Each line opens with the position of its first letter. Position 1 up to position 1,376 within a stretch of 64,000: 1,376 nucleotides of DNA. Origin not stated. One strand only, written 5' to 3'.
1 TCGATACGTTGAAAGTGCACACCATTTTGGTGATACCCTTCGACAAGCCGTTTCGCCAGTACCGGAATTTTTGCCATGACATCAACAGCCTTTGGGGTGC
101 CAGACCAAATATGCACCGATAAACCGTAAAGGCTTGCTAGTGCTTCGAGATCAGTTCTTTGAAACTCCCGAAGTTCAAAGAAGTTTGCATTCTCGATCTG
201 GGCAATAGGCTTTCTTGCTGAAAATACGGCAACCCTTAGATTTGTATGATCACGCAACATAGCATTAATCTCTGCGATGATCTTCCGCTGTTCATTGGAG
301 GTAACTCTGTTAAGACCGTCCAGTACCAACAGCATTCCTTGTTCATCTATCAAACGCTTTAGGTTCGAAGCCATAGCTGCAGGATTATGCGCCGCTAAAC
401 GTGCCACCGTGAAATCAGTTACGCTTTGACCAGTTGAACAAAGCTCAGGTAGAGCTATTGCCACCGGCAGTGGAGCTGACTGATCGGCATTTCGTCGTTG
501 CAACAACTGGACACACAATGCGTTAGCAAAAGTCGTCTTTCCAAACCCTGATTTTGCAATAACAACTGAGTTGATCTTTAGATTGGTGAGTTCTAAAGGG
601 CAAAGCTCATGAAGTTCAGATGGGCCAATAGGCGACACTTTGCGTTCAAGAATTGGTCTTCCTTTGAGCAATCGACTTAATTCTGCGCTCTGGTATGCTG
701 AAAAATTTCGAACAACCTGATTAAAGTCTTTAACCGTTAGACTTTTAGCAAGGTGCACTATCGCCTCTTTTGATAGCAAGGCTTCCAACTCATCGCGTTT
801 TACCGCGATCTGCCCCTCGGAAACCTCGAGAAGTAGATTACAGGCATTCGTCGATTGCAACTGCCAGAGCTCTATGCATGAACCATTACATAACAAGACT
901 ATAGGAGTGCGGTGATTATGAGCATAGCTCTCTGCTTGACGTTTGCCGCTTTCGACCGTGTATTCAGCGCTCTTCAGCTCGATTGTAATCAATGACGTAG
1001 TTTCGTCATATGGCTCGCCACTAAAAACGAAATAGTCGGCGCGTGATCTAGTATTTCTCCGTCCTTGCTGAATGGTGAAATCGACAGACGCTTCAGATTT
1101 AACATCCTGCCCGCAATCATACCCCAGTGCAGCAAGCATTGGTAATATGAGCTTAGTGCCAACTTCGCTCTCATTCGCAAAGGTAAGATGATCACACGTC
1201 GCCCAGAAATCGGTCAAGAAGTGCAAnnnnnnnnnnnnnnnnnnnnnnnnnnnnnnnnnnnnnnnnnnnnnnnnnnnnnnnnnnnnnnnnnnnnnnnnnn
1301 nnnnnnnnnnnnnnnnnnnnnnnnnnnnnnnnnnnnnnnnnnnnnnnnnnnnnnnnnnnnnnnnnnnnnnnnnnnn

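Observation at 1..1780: PD-(D/E)xK-NACHT (bacterial NLR-like) gene overlapping the stop of a serine resolvase gene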

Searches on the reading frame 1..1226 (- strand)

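Call 6: search_protein_families(library=pfam, proteins=[window:1-1217:-], max_evalue=1)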
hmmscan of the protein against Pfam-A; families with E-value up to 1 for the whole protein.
window:1-1217:- (405 aa): 11 families
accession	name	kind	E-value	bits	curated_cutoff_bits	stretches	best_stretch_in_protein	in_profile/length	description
PF13588.12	HSDR_N_2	-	6.4e-06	26.7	25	1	40-123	21-99/110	Type I restriction enzyme R protein N terminus (HSDR_N)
PF05729.18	NACHT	-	1.6e-05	25.3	26.7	1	219-360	5-159/167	NACHT domain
PF04313.20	HSDR_N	-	0.00045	20.6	25.1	1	47-102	118-165/198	Type I restriction enzyme R protein N terminus (HSDR_N)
PF20720.3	nSTAND3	-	0.0012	19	27.2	1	218-352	21-128/155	Novel STAND NTPase 3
PF00270.35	DEAD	-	0.002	18.3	26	0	287-334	112-158/167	DEAD/DEAH box helicase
PF13401.12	AAA_22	-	0.0022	18.7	27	1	218-331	9-120/130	AAA domain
PF20464.3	MmeI_N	-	0.006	17.3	27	1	88-154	87-132/181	MmeI, N-terminal domain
PF00004.35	AAA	-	0.047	14.6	21.2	1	221-344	5-117/131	ATPase family associated with various cellular activities (AAA)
PF13481.12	AAA_25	-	0.049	13.7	27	1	203-253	23-74/195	AAA domain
PF00735.24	Septin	-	0.052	13.2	26.2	1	213-245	3-35/280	Septin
PF01656.29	CbiA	-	0.1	13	25.4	1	218-241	3-26/125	CobQ/CobB/MinD/ParA nucleotide binding domain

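Call 7: search_protein_families(library=padloc, proteins=[window:1-1217:-], max_evalue=1)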
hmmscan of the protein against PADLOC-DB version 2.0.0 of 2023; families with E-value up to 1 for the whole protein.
window:1-1217:- (405 aa): 7 families
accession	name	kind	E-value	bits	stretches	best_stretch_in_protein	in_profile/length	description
PDLC03034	MTase_I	-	6e-06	22.8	1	41-134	78-166/672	Type I methyltransferase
PDLC03049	REase_I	-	0.00064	15.8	1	15-114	10-110/807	Type I restriction enzyme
PDLC05051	PDC-S60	-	0.0013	14.9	1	209-347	383-512/1027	-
PDLC03317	MTase_II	-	0.0016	14.8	1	15-125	7-110/831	Type II methyltransferase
PDLC04140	mad8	-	0.0028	15.2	1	216-308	29-129/314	mads_8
PDLC03534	REase_II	-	0.0044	14.2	1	130-175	40-85/351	Type II restriction enzyme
PDLC04134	mad2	-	0.0077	13.1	1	36-123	21-103/492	mads_2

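Call 8: find_homologous_proteins(query=window:1-1217:-)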
Query window:1-1217:-: 8000 candidates shared short words with the query, none scored E <= 0.001.

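Call 16: search_protein_representatives(protein=window:1-1217:-)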
Query: 405 residues. Proteins with E-value up to 0.001 (for the whole library): 379; up to 1e-10: 151; up to 1e-30: 98. The best 150 are listed.
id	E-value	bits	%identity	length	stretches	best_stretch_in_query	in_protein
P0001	2.3e-109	382.6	44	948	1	3-405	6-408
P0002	1.4e-83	297.7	43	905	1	27-398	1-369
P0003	1.6e-81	290.9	38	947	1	3-405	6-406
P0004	8.5e-67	242.5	43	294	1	2-280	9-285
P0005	1.2e-56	209.1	33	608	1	1-401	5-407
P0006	9.7e-56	206.1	36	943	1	1-334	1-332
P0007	5.0e-54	200.5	39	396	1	4-307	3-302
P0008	2.1e-53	198.5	34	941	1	1-339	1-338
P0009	3.1e-52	194.6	32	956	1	3-399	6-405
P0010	1.2e-51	192.7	34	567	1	1-401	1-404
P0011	1.5e-51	192.3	35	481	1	1-335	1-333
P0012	1.7e-51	192.2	32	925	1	3-401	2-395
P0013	2.6e-51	191.6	35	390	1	1-358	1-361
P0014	4.0e-51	190.9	34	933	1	1-361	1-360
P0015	1.2e-50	189.3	32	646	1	3-396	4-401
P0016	2.4e-50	188.4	31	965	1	3-399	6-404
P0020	6.6e-49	183.6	35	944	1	13-389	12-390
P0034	4.0e-45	171.2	30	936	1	1-360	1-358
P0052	2.7e-42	161.9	29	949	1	11-401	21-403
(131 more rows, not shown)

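Call 18: search_protein_families(library=pfam, proteins=[P0001, P0003, P0006, P0009, P0012, P0016, P0020, P0034], max_evalue=0.01)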
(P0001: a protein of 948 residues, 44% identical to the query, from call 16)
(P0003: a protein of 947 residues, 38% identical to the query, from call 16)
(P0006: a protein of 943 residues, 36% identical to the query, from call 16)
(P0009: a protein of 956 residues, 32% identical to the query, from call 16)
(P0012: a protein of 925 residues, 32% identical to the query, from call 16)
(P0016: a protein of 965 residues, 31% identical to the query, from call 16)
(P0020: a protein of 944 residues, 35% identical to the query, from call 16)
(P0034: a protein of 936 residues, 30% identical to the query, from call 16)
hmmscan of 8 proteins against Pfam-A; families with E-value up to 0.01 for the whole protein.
P0001 (948 aa): 2 families
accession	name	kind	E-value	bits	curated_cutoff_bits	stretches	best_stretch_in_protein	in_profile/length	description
PF13588.12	HSDR_N_2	-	2.3e-06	28.1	25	1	32-127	15-100/110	Type I restriction enzyme R protein N terminus (HSDR_N)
PF05729.18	NACHT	-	0.00026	21.3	26.7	1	223-314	6-99/167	NACHT domain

P0003 (947 aa): 3 families
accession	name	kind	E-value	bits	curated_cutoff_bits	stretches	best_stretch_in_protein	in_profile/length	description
PF13588.12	HSDR_N_2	-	3.9e-08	33.8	25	1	25-125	8-99/110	Type I restriction enzyme R protein N terminus (HSDR_N)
PF05729.18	NACHT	-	0.00021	21.6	26.7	1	221-362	5-160/167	NACHT domain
PF20720.3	nSTAND3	-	0.0045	17.1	27.2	0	209-254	10-51/155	Novel STAND NTPase 3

P0006 (943 aa): 4 families
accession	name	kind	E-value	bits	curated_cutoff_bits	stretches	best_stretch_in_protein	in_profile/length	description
PF13588.12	HSDR_N_2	-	1e-08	35.7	25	1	23-120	9-99/110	Type I restriction enzyme R protein N terminus (HSDR_N)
PF05729.18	NACHT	-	6e-05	23.4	26.7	1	216-363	4-165/167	NACHT domain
PF04313.20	HSDR_N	-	0.00088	19.6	25.1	0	53-115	124-190/198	Type I restriction enzyme R protein N terminus (HSDR_N)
PF20720.3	nSTAND3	-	0.0062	16.7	27.2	0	215-240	20-45/155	Novel STAND NTPase 3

P0009 (956 aa): 4 families
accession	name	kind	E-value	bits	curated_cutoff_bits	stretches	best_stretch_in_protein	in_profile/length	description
PF13588.12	HSDR_N_2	-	2.2e-06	28.2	25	1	26-123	9-98/110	Type I restriction enzyme R protein N terminus (HSDR_N)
PF05729.18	NACHT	-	9.4e-06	26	26.7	1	223-365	8-163/167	NACHT domain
PF13191.12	AAA_16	-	0.00042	21.3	32.6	1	218-307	27-104/167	AAA ATPase domain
PF13401.12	AAA_22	-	0.006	17.3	27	0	219-269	9-53/130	AAA domain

P0012 (925 aa): 5 families
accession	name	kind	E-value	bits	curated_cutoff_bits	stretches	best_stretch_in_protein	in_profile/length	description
PF13588.12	HSDR_N_2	-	3e-12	47.1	25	1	21-121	8-101/110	Type I restriction enzyme R protein N terminus (HSDR_N)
PF05729.18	NACHT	-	2.7e-10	40.8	26.7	1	213-337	4-137/167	NACHT domain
PF04313.20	HSDR_N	-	3.7e-05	24.1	25.1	0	51-118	123-194/198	Type I restriction enzyme R protein N terminus (HSDR_N)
PF13191.12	AAA_16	-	6e-05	24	32.6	1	209-317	24-161/167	AAA ATPase domain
PF13401.12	AAA_22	-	0.00015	22.5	27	1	213-318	9-110/130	AAA domain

P0016 (965 aa): 5 families
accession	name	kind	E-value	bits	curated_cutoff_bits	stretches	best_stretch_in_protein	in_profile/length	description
PF13588.12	HSDR_N_2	-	4.2e-07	30.5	25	1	30-125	13-100/110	Type I restriction enzyme R protein N terminus (HSDR_N)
PF13401.12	AAA_22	-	5.1e-06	27.3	27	1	217-340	8-128/130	AAA domain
PF05729.18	NACHT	-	7.5e-06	26.3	26.7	1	218-365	4-164/167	NACHT domain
PF04313.20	HSDR_N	-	0.0025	18.1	25.1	0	55-112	122-183/198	Type I restriction enzyme R protein N terminus (HSDR_N)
PF13191.12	AAA_16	-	0.0045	17.9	32.6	0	217-319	27-158/167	AAA ATPase domain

P0020 (944 aa): 5 families
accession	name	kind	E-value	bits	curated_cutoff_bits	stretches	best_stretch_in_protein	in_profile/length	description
PF13588.12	HSDR_N_2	-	1.4e-11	44.9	25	1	22-120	9-100/110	Type I restriction enzyme R protein N terminus (HSDR_N)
PF05729.18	NACHT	-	3.9e-06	27.2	26.7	1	217-337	6-135/167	NACHT domain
PF04313.20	HSDR_N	-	0.00066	20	25.1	0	50-112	122-188/198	Type I restriction enzyme R protein N terminus (HSDR_N)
PF13401.12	AAA_22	-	0.0018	19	27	1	217-319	11-109/130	AAA domain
PF05621.17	TniB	-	0.0063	16.4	22.4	0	217-320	41-152/189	Bacterial TniB protein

P0034 (936 aa): 4 families
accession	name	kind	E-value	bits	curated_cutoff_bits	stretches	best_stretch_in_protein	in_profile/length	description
PF13588.12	HSDR_N_2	-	5.4e-07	30.1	25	1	24-124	10-103/110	Type I restriction enzyme R protein N terminus (HSDR_N)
PF05729.18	NACHT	-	0.00025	21.4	26.7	1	221-339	8-135/167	NACHT domain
PF13401.12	AAA_22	-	0.00032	21.4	27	1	217-309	9-99/130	AAA domain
PF04313.20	HSDR_N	-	0.0057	17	25.1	0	54-120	125-195/198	Type I restriction enzyme R protein N terminus (HSDR_N)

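Call 19: search_protein_families(library=padloc, proteins=[P0001, P0003, P0006, P0009, P0012, P0016, P0020, P0034], max_evalue=0.01)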
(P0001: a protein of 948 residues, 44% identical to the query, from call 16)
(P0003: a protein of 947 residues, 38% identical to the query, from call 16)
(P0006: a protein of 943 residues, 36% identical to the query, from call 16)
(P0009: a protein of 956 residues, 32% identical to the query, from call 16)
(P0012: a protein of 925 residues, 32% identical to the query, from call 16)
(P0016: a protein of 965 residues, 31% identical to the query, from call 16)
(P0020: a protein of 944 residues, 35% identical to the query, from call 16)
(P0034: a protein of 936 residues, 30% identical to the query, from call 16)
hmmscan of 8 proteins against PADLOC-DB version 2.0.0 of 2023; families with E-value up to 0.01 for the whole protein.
P0001 (948 aa): 2 families
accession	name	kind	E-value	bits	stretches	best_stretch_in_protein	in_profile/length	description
PDLC03049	REase_I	-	2.9e-06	23.6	1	17-117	9-110/807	Type I restriction enzyme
PDLC04140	mad8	-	0.0083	13.7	0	201-244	7-54/314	mads_8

P0003 (947 aa): 3 families
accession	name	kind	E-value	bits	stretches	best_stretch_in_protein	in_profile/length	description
PDLC03034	MTase_I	-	0.00021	17.7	1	14-123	53-153/672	Type I methyltransferase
PDLC03049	REase_I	-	0.00057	16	1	18-116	10-110/807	Type I restriction enzyme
PDLC04140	mad8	-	0.0051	14.4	1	203-349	13-101/314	mads_8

P0006 (943 aa): 2 families
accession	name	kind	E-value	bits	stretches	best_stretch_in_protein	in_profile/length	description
PDLC03034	MTase_I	-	1.1e-07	28.5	1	14-148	56-178/672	Type I methyltransferase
PDLC04703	PDC-M54B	-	0.00043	17.3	1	11-137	44-165/496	-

P0009 (956 aa): 1 family
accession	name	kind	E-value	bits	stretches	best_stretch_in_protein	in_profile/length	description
PDLC03034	MTase_I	-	0.00034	17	1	20-122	59-153/672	Type I methyltransferase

P0012 (925 aa): 6 families
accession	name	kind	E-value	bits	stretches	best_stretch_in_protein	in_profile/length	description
PDLC03034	MTase_I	-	2.2e-07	27.6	1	11-118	54-154/672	Type I methyltransferase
PDLC03317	MTase_II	-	4.8e-05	19.9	1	67-116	55-105/831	Type II methyltransferase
PDLC02630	DrmD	-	0.0037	14.9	0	212-243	104-135/260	DrmD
PDLC03018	MTase_I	-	0.0057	13.1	1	11-120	21-132/749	Type I methyltransferase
PDLC04134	mad2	-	0.0065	13.3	0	14-115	4-99/492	mads_2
PDLC03604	REase_MTase_IIG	-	0.0089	12.1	0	70-151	89-179/1011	Type IIG restriction enzyme-methyltransferase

P0016 (965 aa): 3 families
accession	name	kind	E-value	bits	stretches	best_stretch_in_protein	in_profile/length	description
PDLC03034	MTase_I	-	8.6e-05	19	1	30-123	69-154/672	Type I methyltransferase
PDLC03049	REase_I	-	0.0001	18.4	1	18-129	10-124/807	Type I restriction enzyme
PDLC03317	MTase_II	-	0.00014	18.4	1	26-123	15-107/831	Type II methyltransferase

P0020 (944 aa): 2 families
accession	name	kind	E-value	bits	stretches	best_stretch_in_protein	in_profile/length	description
PDLC03049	REase_I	-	7.2e-06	22.3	1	14-111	10-111/807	Type I restriction enzyme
PDLC03317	MTase_II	-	0.0043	13.4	1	16-114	9-103/831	Type II methyltransferase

P0034 (936 aa): 2 families
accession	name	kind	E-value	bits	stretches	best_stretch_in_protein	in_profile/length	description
PDLC03317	MTase_II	-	0.0018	14.6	1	14-121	6-109/831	Type II methyltransferase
PDLC03034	MTase_I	-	0.0061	12.9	1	24-117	66-152/672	Type I methyltransferase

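Call 20: search_protein_families(library=ncbifam, proteins=[P0001, P0003, P0006, P0012, window:1-1217:-], max_evalue=0.01)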
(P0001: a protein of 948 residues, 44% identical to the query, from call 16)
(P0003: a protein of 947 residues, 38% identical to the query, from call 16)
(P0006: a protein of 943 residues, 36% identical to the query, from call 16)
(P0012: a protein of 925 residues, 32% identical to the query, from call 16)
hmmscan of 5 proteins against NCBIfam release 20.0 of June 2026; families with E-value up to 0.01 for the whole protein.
P0001 (948 aa): 2 families
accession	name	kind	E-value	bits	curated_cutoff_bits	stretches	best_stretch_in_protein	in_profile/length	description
NF046051.1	restrict_EcoAI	equivalog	3.2e-10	39.1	550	1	18-168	2-149/768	EcoAI/FtnUII family type I restriction enzme subunit R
NF038214.1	IS21_help_AAA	equivalog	0.0087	15.8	200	0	209-246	82-119/232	IS21-like element helper ATPase IstB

P0003 (947 aa): 1 family
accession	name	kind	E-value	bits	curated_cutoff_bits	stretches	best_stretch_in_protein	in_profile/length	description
NF046051.1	restrict_EcoAI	equivalog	3.7e-09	35.5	550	1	18-127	2-113/768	EcoAI/FtnUII family type I restriction enzme subunit R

P0006 (943 aa): 1 family
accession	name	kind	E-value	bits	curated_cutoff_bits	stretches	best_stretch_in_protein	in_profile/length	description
NF046051.1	restrict_EcoAI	equivalog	0.00049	18.6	550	1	16-190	3-179/768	EcoAI/FtnUII family type I restriction enzme subunit R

P0012 (925 aa): 1 family
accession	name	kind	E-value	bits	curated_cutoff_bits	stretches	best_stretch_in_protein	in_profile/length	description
NF046051.1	restrict_EcoAI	equivalog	0.00018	20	550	1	14-120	2-112/768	EcoAI/FtnUII family type I restriction enzme subunit R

window:1-1217:- (405 aa): 1 family
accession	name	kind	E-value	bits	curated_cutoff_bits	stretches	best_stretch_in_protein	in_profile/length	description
NF046051.1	restrict_EcoAI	equivalog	1.4e-06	27.1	550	1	15-124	2-112/768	EcoAI/FtnUII family type I restriction enzme subunit R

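Call 22: find_homologous_proteins(query=A1, max_evalue=1e-10)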
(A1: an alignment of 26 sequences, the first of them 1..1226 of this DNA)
Query A1 (26 sequences) (408 aa, profile of the alignment): 31 proteins with E <= 1e-10 among 8000 candidates.
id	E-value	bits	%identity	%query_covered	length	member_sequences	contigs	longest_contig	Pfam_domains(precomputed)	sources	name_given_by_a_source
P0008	0.0e+0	1161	33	87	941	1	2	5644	PF13588.13,PF05729.19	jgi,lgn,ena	jgi:hypothetical protein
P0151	0.0e+0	1147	34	82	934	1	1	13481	PF13588.13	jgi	jgi:hypothetical protein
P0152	0.0e+0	1121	32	81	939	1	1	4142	PF13588.13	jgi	jgi:hypothetical protein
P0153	0.0e+0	1115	36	82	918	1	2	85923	PF13588.13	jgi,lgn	jgi:hypothetical protein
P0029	0.0e+0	1114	32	90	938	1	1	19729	PF13588.13,PF05729.19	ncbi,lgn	-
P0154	0.0e+0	1107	34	82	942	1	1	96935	PF13588.13,PF05729.19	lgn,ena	-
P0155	0.0e+0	1076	31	99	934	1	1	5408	PF13588.13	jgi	jgi:hypothetical protein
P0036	0.0e+0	1070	29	97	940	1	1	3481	PF13588.13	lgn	-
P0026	3.1e-297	1007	34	84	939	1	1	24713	PF13588.13,PF05729.19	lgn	-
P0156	1.8e-289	981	100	99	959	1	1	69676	PF13588.13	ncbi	ncbi:MAG: type I restriction enzyme HsdR N-terminal domain-containing protein [Hyphomicrobiales bact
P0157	2.4e-289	981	32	84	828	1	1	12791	PF13588.13,PF05729.19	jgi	jgi:hypothetical protein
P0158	4.0e-281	953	93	99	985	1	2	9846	PF05729.19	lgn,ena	-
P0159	1.3e-280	952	31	95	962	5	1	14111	PF13588.13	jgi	-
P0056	2.0e-269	915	29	96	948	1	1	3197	PF13588.13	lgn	-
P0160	3.1e-267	907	29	98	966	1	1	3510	PF13588.13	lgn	-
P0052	6.4e-263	893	29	96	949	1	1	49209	PF13588.13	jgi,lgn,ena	-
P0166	6.3e-256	870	43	99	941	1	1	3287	PF13588.13,PF05729.19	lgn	-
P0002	8.4e-231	787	42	91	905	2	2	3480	PF13588.13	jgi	-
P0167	1.1e-229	783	28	99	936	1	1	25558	PF04313.21,PF13588.13,PF13401.13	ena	-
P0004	2.0e-111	392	43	68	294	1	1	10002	PF13588.13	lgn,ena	-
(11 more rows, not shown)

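Call 24: find_encoding_contigs(protein=P0156, flank=10000, max_places=6)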
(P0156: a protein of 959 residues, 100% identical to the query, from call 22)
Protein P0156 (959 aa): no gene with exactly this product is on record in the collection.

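Call 25: find_encoding_contigs(protein=P0158, flank=10000, max_places=4)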
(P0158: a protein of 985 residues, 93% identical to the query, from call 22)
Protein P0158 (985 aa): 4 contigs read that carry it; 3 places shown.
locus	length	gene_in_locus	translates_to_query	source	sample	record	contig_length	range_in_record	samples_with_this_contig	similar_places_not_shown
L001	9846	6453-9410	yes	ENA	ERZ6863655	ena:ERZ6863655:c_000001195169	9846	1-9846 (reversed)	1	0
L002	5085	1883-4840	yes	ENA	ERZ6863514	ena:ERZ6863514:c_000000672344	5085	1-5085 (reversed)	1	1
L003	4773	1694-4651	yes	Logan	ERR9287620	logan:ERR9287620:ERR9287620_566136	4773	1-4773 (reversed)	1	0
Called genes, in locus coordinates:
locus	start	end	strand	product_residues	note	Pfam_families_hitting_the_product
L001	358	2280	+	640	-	PF00589:Phage_integrase (weak)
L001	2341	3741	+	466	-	-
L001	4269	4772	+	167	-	-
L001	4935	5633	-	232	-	-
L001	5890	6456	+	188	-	PF00239:Resolvase, PF02796:HTH_7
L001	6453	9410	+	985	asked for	PF05729:NACHT (weak)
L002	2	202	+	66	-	?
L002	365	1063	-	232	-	-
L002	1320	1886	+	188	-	PF00239:Resolvase, PF02796:HTH_7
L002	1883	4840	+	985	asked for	PF05729:NACHT (weak)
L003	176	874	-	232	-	-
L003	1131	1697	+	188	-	PF00239:Resolvase, PF02796:HTH_7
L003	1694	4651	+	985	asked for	PF05729:NACHT (weak)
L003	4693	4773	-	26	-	?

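Call 26: find_encoding_contigs(protein=P0153, flank=8000, max_places=3)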
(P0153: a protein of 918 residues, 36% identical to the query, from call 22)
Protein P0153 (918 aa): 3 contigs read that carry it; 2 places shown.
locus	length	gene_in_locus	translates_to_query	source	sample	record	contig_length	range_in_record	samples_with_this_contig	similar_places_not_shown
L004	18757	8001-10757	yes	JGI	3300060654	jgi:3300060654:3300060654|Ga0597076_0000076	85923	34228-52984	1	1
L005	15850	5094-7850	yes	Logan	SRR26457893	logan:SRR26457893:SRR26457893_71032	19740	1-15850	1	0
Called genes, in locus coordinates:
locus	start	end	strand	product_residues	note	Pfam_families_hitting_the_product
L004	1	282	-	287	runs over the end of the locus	PF02653:BPD_transp_2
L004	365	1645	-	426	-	PF13433:Peripla_BP_5 (weak), PF13458:Peripla_BP_6, PF01094:ANF_receptor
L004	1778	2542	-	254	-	-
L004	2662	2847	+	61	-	-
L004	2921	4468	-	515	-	PF00239:Resolvase, PF07508:Recombinase, PF13408:Zn_ribbon_recom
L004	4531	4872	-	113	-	-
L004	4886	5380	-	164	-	-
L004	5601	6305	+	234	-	-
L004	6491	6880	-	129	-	-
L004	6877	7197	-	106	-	-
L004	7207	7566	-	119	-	PF11171:DUF2958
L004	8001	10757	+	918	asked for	PF13588:HSDR_N_2 (weak)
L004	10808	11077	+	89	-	-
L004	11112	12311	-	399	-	PF01420:Methylase_S (weak)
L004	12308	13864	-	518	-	PF12161:HsdM_N, PF01170:UPF0020 (faint), PF02384:N6_Mtase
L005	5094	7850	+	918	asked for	PF13588:HSDR_N_2 (weak)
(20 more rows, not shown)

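Call 27: find_encoding_contigs(protein=P0154, flank=8000, max_places=3)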
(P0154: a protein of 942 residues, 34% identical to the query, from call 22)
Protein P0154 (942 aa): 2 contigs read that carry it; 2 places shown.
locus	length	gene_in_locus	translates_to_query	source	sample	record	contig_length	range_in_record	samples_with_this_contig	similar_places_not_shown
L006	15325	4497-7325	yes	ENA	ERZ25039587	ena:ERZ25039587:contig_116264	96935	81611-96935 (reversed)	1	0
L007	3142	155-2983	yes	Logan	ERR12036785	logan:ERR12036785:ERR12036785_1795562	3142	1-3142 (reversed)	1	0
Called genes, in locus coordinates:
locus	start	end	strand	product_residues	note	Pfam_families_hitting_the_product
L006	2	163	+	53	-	?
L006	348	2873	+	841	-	PF04174:CP_ATPgrasp_1, PF14403:CP_ATPgrasp_2, PF04168:Alpha-E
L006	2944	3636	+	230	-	PF01841:Transglut_core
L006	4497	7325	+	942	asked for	PF13588:HSDR_N_2, PF05729:NACHT (weak)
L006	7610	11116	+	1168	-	PF00149:Metallophos, PF24883:NPHP3_N (faint), PF05729:NACHT (weak)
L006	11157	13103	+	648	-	-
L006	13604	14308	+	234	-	-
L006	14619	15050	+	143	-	PF02627:CMD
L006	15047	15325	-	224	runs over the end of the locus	-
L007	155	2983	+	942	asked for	PF13588:HSDR_N_2, PF05729:NACHT (weak)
